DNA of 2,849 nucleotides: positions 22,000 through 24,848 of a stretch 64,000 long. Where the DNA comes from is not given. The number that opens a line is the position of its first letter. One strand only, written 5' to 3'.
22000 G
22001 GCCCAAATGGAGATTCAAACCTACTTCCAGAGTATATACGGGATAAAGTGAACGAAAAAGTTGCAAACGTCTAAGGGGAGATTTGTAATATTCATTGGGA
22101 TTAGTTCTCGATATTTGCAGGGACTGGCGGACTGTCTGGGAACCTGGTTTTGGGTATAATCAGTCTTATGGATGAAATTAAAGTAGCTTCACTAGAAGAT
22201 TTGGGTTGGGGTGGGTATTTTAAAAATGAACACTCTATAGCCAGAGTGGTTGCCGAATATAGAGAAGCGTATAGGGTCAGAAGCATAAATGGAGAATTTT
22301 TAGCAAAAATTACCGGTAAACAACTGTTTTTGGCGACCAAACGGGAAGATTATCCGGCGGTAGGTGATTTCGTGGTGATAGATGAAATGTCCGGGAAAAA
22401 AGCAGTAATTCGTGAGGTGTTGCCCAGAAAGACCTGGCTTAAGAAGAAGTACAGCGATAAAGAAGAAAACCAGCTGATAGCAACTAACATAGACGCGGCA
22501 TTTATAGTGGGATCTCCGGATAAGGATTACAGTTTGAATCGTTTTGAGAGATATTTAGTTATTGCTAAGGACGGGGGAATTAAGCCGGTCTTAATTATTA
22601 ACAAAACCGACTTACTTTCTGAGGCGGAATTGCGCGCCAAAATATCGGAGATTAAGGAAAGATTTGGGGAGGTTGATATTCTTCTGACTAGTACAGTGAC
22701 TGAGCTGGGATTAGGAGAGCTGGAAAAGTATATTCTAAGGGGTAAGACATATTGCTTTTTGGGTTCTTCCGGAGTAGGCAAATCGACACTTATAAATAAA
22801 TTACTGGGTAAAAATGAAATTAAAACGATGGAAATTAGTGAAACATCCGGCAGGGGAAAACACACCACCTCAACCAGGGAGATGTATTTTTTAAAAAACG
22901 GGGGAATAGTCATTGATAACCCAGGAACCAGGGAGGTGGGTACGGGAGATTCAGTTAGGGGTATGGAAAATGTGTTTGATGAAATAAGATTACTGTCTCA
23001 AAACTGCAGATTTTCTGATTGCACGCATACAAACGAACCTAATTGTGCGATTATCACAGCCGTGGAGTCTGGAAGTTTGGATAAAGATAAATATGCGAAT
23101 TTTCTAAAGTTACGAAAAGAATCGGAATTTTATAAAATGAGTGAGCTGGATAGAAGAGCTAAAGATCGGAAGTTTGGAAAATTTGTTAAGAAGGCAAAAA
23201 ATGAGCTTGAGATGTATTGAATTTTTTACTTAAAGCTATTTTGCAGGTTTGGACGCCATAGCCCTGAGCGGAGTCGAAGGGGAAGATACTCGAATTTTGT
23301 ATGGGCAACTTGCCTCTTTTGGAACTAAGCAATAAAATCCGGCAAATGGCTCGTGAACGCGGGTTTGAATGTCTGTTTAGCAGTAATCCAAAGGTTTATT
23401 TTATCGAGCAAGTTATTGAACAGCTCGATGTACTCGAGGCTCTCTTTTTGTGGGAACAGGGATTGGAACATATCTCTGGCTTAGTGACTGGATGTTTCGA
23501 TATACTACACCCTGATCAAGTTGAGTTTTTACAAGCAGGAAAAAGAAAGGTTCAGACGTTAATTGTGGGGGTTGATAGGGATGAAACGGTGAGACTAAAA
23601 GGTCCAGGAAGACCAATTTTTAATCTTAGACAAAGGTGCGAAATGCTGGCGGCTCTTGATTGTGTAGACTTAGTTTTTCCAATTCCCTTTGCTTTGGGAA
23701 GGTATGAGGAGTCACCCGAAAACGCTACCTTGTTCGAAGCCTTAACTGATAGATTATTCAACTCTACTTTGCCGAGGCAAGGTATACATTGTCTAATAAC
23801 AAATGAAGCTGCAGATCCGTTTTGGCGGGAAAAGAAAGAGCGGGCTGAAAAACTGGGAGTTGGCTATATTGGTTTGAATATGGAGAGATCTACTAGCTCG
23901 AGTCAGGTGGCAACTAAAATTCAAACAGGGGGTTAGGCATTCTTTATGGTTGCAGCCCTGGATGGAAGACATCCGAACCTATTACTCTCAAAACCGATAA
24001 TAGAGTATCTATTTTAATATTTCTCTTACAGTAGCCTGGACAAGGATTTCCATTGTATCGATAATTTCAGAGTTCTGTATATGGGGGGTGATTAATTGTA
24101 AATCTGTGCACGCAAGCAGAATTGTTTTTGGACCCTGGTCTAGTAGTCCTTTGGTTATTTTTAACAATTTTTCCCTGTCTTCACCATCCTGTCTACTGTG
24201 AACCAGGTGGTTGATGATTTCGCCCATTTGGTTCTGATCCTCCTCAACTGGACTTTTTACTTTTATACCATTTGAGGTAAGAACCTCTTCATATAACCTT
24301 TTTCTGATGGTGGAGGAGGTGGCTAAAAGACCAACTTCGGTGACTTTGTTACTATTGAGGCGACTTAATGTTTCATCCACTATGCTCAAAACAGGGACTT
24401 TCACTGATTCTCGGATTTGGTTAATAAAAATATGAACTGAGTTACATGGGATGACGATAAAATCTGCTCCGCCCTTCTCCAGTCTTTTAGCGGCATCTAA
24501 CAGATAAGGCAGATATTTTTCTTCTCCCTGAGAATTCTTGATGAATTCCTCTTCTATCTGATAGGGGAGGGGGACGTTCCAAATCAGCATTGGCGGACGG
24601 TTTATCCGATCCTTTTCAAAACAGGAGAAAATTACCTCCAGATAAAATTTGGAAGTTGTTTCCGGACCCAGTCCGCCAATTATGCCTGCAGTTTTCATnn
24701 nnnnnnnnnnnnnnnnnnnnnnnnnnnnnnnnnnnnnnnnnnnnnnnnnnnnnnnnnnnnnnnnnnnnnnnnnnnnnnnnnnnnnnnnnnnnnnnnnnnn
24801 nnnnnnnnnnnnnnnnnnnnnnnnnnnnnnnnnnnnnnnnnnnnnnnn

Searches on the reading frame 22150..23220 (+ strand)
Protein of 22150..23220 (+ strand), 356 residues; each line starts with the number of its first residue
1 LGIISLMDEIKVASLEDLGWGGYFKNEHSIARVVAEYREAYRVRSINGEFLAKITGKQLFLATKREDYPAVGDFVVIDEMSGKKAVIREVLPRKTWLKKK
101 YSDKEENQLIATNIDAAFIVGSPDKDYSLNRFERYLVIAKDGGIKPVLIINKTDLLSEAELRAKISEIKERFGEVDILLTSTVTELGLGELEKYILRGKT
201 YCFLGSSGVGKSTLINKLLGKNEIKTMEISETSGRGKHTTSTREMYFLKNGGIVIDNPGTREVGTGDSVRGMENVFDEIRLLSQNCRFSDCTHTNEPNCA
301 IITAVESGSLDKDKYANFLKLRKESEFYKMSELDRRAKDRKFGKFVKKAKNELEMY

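Call 62: search_protein_families(library=pfam, proteins=[window:22150-23220:+], max_evalue=0.001)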
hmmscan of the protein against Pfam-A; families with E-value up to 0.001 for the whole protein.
window:22150-23220:+ (356 aa): 5 families
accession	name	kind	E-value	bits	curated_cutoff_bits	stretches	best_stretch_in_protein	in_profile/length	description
PF03193.22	RsgA_GTPase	-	4e-48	164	30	1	90-264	1-172/174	RsgA GTPase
PF01926.29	MMR_HSR1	-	1.2e-06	29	21.9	1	202-277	3-71/113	50S ribosome-binding GTPase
PF00009.33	GTP_EFTU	-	1.9e-06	28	26.5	0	132-193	110-180/188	Elongation factor Tu GTP binding domain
PF00005.33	ABC_tran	-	0.00028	21.9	25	1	194-229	7-42/137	ABC transporter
PF02421.24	FeoB_N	-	0.00064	19.7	27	0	201-223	3-25/156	Ferrous iron transport protein B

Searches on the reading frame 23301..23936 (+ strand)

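Call 72: search_protein_families(library=pfam, proteins=[window:23301-23936:+], max_evalue=0.00001)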
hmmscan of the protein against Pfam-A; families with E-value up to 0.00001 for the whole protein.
window:23301-23936:+ (211 aa): 1 family
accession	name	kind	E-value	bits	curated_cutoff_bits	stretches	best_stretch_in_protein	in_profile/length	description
PF01467.32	CTP_transf_like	-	1.4e-09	38.7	21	1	62-129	2-67/133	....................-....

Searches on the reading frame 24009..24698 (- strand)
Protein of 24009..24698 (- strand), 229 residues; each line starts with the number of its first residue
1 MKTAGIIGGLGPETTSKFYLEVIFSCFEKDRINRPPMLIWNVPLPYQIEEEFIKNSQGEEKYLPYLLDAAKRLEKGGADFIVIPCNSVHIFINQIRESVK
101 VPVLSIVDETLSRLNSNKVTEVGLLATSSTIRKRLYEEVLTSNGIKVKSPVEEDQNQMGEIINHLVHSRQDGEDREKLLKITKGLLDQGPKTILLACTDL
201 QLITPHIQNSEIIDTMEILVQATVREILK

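Call 72: search_protein_families(library=pfam, proteins=[window:24009-24698:-], max_evalue=0.00001)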
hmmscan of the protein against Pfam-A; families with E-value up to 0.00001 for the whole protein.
window:24009-24698:- (229 aa): 1 family
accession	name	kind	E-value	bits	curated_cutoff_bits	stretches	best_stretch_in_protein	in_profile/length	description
PF01177.27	Asp_Glu_race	-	1.9e-38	132.8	31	1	7-222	1-210/211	Asp/Glu/Hydantoin racemase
